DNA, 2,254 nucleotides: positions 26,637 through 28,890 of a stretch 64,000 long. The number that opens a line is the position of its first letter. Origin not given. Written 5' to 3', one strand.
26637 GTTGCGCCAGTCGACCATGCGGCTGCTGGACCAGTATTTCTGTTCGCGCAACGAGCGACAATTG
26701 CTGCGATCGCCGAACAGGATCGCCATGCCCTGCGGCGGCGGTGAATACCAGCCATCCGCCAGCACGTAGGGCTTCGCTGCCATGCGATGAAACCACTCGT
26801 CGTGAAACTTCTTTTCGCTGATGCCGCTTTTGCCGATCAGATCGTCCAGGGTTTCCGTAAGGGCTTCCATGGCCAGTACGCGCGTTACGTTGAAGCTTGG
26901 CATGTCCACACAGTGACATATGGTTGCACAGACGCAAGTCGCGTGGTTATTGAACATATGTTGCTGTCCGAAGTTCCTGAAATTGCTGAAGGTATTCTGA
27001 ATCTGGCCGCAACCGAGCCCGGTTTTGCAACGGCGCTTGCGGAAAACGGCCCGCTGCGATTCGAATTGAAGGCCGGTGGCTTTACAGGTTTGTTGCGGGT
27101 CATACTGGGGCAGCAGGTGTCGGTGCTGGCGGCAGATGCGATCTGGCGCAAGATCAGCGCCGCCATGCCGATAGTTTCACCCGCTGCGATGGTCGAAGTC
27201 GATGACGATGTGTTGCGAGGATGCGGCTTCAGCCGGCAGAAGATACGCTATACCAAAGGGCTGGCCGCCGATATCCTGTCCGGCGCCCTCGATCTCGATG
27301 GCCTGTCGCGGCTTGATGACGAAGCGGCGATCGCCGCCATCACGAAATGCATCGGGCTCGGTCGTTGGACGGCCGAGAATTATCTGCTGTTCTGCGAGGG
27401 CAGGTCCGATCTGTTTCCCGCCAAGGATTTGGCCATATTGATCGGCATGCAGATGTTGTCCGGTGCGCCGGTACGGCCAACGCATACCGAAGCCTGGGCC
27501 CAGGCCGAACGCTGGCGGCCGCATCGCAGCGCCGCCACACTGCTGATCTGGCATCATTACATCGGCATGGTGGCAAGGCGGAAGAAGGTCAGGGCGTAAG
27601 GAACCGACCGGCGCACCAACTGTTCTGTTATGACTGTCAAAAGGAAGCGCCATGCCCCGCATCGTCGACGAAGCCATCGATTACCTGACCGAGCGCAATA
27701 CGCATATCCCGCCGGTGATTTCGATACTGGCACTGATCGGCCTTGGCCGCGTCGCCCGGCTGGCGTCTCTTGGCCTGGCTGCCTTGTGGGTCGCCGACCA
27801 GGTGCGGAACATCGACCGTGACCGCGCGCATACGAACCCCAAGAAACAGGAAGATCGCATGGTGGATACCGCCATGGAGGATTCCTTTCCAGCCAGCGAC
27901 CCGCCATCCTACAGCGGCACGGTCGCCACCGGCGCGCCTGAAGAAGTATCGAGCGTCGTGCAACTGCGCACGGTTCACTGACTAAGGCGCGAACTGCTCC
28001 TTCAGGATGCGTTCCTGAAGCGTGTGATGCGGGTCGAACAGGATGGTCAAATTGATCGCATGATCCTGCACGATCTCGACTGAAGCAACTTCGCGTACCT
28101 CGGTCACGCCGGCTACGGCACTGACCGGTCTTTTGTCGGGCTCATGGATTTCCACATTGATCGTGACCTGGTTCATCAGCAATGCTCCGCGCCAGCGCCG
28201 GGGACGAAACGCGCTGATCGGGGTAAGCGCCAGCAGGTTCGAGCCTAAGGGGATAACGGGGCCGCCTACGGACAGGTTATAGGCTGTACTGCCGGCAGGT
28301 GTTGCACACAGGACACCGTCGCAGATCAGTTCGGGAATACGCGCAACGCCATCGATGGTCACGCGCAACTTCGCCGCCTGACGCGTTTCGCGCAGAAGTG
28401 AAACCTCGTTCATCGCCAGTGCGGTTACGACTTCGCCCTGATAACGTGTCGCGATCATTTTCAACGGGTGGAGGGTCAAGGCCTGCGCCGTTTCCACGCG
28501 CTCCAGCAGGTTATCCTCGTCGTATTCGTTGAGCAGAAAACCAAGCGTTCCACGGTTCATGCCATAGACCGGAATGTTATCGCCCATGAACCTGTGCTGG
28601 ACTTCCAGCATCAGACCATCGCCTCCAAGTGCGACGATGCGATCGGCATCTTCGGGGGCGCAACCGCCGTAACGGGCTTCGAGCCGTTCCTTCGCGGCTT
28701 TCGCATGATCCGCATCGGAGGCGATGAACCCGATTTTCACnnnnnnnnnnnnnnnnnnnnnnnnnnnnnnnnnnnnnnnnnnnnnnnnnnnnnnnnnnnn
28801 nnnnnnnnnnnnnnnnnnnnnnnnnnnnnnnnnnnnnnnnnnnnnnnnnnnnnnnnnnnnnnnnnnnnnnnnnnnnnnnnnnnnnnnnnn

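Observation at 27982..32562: LPS core module (GT9, GT2, WaaL-like) translationally chained into the pyrE-nadK operon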

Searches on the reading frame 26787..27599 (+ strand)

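Call 4: search_protein_families(library=pfam, proteins=[window:26787-27599:+], max_evalue=0.01)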
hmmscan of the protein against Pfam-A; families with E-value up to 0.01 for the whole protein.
window:26787-27599:+ (270 aa): 1 family
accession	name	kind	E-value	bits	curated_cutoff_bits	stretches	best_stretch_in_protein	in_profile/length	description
PF00730.31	HhH-GPD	-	1.1e-13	51.8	26.2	1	104-244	2-107/108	HhH-GPD superfamily base excision DNA repair protein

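Call 5: search_protein_families(library=ncbifam, proteins=[window:26787-27599:+], max_evalue=0.01)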
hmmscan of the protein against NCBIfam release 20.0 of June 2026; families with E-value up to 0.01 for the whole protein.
window:26787-27599:+ (270 aa): 1 family
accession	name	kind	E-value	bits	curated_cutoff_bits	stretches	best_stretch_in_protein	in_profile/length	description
NF007641.0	PRK10308.1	equivalog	1.1e-09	38.3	229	1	99-256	114-273/285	DNA-3-methyladenine glycosylase 2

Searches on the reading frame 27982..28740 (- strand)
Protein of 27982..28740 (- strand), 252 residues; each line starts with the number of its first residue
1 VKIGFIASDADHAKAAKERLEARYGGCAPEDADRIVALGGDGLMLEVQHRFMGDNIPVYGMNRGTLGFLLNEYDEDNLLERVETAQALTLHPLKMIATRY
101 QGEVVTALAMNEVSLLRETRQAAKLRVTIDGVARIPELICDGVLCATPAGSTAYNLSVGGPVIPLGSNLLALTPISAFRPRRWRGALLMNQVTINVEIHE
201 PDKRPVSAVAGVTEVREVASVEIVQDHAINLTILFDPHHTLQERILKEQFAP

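Call 4: search_protein_families(library=pfam, proteins=[window:27982-28740:-], max_evalue=0.01)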
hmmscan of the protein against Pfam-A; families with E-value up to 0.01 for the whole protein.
window:27982-28740:- (252 aa): 3 families
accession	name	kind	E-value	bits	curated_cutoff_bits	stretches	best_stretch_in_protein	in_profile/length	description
PF01513.26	NAD_kinase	-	1.7e-09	38.5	25.5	1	17-71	58-112/130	ATP-NAD kinase N-terminal domain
PF20143.4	NAD_kinase_C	-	6.7e-09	36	23.7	1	111-212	2-101/126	ATP-NAD kinase C-terminal domain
PF00781.29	DAGK_cat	-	0.0039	17.2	23.6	1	28-60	52-86/125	Diacylglycerol kinase catalytic domain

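Call 5: search_protein_families(library=ncbifam, proteins=[window:27982-28740:-], max_evalue=0.01)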
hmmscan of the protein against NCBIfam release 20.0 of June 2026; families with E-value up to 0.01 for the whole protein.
window:27982-28740:- (252 aa): 18 families
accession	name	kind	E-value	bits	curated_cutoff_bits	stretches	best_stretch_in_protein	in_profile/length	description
NF003406.0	PRK04761.1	equivalog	2.6e-109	364.4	211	1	2-251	7-256/257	NAD kinase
NF002521.0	PRK01911.1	equivalog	4.4e-25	88.7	309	1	29-214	62-249/292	NAD kinase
NF002984.0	PRK03708.1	equivalog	8.9e-25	87.6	326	1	31-222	57-246/277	NAD(+) kinase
NF002892.0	PRK03372.1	equivalog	2e-23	83.2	299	1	17-211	55-253/312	NAD kinase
NF002561.0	PRK02155.1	equivalog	4.6e-22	78.6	371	1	31-202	64-238/297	NAD kinase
NF002306.0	PRK01231.1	equivalog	1.3e-21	77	316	1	30-202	65-240/299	NAD(+) kinase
NF010678.0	PRK14076.1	equivalog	7.2e-21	74.7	493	1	30-215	348-534/570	bifunctional NADP phosphatase/NAD kinase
NF010677.0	PRK14075.1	equivalog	4.4e-20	72.3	260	1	31-199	42-205/257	NAD(+) kinase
NF002732.0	PRK02649.1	equivalog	6.2e-20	71.9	348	1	30-178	63-219/305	NAD(+) kinase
NF003424.0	PRK04885.1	equivalog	1.9e-18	66.6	220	1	17-229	21-242/265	NAD kinase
NF010679.0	PRK14077.1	equivalog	2.2e-17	63.3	343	1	32-179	65-216/287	NAD(+) kinase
NF002255.0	PRK01185.1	subfamily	2.5e-17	62.8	304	1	31-244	52-264/271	NAD(+) kinase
NF002893.0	PRK03378.1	equivalog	4.9e-16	58.9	386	1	30-176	62-212/292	NAD(+) kinase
NF003391.0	PRK04539.1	equivalog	9.3e-16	57.8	470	1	32-176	69-217/296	inorganic polyphosphate/ATP-NAD kinase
NF002579.0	PRK02231.1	equivalog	4.2e-15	55.9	459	1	31-176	70-220/301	NAD(+) kinase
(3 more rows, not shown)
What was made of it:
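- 27982..28740 (-): nadK (NAD kinase), 252 aa. Its GTG start overlaps the pyrE TAG by 1 nt, and no obvious SD is present. Its stop abuts the stop of a convergent 109-aa ORF (27652-27981, +). NF003406, 364 bits against a cut-off of 211 (call 5).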
